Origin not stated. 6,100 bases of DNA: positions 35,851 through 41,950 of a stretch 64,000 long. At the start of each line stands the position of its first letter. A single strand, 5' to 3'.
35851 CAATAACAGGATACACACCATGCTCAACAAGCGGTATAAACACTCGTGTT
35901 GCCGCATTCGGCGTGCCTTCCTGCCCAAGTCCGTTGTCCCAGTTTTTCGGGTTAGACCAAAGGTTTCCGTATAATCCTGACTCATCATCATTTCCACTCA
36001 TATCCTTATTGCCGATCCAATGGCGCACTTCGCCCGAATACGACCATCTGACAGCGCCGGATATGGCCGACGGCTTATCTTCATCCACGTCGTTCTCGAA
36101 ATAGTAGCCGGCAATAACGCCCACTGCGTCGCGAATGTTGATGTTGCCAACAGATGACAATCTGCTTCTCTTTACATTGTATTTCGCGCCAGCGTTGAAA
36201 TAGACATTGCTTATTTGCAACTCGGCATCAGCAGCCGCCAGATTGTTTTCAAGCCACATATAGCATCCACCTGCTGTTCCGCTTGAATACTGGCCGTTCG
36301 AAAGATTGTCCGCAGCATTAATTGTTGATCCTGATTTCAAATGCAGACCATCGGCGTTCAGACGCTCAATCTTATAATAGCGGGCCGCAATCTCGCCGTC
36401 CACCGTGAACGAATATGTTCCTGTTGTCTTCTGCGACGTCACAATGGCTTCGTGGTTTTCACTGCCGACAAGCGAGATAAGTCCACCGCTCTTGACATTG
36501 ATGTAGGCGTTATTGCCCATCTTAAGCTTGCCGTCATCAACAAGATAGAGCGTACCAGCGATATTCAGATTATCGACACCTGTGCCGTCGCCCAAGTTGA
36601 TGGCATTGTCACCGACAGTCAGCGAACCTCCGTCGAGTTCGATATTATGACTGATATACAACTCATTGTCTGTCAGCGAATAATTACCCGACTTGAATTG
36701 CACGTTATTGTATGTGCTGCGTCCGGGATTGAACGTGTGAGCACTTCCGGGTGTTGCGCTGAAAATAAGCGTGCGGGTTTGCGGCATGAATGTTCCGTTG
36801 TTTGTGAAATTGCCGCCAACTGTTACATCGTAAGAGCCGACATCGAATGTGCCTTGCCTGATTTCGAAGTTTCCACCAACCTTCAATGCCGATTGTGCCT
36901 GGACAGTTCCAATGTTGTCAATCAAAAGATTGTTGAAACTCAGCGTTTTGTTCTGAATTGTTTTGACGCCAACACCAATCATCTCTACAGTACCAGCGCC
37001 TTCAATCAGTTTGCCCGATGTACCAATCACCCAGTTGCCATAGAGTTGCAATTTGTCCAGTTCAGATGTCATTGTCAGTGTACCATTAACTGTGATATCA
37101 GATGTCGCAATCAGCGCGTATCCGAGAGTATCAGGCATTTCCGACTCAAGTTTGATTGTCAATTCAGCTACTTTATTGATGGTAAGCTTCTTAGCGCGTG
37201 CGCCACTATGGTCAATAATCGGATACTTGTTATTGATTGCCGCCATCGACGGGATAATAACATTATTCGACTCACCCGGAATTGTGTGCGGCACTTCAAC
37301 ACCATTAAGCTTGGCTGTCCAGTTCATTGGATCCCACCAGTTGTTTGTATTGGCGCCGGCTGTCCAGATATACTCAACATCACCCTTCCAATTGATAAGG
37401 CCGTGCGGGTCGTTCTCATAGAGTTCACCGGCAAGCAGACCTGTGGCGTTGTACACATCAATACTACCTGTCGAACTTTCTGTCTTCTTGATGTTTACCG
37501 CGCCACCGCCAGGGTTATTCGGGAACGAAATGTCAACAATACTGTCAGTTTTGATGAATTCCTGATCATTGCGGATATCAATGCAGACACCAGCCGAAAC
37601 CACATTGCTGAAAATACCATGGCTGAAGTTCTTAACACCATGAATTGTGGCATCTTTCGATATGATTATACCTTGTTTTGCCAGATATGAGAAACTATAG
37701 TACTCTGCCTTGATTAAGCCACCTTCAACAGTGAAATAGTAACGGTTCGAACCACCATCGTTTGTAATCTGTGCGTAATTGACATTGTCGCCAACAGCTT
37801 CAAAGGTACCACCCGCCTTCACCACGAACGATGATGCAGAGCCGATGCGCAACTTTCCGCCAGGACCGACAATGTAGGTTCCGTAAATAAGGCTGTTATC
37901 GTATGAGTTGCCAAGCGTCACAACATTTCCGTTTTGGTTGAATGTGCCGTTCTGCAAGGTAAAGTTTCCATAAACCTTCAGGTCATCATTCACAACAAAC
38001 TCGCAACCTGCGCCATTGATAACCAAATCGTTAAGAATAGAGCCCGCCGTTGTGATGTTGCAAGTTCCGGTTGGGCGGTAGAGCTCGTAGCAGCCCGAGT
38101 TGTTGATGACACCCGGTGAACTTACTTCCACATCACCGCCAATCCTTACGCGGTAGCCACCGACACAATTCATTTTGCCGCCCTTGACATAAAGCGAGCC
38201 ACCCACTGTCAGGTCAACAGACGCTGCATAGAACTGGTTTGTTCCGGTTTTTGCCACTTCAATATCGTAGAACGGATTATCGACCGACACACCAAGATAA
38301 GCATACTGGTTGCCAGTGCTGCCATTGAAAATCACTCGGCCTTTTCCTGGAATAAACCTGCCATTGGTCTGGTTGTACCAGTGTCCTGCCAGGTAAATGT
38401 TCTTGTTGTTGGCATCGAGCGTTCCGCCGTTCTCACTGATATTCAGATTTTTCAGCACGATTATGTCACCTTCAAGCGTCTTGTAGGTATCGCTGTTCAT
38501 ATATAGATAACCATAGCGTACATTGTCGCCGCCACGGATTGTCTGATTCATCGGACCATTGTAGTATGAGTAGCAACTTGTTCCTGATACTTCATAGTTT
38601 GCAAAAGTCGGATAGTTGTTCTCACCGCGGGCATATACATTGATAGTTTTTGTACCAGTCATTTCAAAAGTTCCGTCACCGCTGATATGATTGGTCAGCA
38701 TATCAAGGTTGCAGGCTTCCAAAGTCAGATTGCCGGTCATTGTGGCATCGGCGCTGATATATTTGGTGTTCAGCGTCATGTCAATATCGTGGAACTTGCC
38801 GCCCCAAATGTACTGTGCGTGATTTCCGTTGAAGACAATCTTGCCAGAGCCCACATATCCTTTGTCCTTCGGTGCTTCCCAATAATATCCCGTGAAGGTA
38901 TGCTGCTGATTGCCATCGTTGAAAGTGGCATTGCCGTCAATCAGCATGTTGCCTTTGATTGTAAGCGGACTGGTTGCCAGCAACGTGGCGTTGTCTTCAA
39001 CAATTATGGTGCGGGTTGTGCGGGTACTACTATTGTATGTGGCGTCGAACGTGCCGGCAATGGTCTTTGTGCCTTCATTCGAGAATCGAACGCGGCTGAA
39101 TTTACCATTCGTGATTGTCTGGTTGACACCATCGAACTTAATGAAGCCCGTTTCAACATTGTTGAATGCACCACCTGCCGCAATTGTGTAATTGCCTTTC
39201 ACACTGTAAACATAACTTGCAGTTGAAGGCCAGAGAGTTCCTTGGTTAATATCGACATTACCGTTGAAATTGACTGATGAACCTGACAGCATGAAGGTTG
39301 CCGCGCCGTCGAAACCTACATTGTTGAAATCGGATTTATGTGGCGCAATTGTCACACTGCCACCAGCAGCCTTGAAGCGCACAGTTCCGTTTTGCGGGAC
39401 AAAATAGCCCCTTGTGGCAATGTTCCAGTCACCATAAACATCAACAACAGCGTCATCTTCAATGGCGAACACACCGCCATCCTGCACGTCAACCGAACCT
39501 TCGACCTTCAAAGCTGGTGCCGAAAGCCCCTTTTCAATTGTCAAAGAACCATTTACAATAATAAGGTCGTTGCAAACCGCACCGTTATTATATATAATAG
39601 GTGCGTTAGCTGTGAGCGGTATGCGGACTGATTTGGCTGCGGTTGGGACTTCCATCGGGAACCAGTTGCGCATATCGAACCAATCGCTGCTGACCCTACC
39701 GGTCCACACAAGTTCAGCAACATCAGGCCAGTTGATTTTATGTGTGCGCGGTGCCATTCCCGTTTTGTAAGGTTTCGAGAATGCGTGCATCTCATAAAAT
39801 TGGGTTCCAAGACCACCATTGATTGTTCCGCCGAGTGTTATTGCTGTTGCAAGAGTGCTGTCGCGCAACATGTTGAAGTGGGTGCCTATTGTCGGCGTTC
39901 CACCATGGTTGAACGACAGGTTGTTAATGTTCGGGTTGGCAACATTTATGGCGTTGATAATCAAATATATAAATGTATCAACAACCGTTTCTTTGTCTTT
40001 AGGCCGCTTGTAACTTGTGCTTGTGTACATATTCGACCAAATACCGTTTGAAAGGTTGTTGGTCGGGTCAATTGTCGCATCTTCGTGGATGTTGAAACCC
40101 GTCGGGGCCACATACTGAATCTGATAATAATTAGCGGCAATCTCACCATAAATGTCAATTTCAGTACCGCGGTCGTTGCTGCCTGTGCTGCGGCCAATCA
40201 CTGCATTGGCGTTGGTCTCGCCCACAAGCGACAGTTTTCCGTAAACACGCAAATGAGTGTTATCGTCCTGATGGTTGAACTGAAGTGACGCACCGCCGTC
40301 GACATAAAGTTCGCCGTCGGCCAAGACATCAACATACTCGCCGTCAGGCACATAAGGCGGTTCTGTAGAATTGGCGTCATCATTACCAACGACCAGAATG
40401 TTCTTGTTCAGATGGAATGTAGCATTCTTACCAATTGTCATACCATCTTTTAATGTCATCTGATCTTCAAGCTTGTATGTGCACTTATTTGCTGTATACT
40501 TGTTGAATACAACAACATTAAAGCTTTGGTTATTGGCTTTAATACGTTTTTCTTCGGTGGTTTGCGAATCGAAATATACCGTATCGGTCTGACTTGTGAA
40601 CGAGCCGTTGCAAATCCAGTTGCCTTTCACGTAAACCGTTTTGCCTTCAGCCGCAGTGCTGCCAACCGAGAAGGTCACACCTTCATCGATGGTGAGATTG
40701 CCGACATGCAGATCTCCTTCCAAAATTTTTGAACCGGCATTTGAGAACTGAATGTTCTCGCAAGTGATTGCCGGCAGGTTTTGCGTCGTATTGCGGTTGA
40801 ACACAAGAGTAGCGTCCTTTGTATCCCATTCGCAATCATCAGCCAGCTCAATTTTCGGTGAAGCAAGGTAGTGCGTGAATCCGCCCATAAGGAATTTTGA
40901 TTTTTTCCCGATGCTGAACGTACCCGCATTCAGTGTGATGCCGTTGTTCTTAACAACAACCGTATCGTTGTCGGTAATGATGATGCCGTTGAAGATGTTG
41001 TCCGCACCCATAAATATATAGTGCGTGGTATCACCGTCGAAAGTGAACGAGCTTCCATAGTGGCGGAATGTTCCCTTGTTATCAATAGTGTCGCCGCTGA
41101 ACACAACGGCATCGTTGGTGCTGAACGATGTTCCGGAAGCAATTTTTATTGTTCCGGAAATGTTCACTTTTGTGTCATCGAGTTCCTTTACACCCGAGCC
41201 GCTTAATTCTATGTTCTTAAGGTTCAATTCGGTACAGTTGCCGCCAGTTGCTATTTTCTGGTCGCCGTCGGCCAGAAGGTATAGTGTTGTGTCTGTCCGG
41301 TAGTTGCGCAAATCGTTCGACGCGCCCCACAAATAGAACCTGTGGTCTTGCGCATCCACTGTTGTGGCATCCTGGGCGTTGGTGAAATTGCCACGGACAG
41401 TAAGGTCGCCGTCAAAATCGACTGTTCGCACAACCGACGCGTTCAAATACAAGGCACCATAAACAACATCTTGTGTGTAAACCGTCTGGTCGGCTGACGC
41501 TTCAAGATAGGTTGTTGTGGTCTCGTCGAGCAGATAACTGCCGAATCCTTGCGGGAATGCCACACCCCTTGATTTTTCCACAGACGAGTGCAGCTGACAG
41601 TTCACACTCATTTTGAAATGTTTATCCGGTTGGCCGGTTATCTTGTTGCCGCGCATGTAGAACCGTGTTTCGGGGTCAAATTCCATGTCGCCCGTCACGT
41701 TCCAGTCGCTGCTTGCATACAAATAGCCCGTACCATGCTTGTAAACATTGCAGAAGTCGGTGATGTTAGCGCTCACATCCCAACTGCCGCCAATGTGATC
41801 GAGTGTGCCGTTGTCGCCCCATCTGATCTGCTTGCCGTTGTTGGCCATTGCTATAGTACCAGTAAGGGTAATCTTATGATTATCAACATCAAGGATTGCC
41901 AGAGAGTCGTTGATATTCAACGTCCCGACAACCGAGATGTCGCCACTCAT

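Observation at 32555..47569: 15-kb gene for a 5004-aa T9SS-exported modular fibre/adhesin-like protein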

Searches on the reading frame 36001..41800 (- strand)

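Call 22: search_solved_structures(query=window:36001-41800:-, max_evalue=1)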
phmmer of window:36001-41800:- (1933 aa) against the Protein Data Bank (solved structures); distinct sequences matched with E-value up to 1: 2.
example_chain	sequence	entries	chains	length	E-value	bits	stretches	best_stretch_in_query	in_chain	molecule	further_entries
6co2_A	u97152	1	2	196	0.64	10.5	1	112-221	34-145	NUDT16-Tudor-interacting (NUDT16TI)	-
9dve_A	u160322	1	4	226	0.66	10.4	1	914-1008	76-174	Kohinoor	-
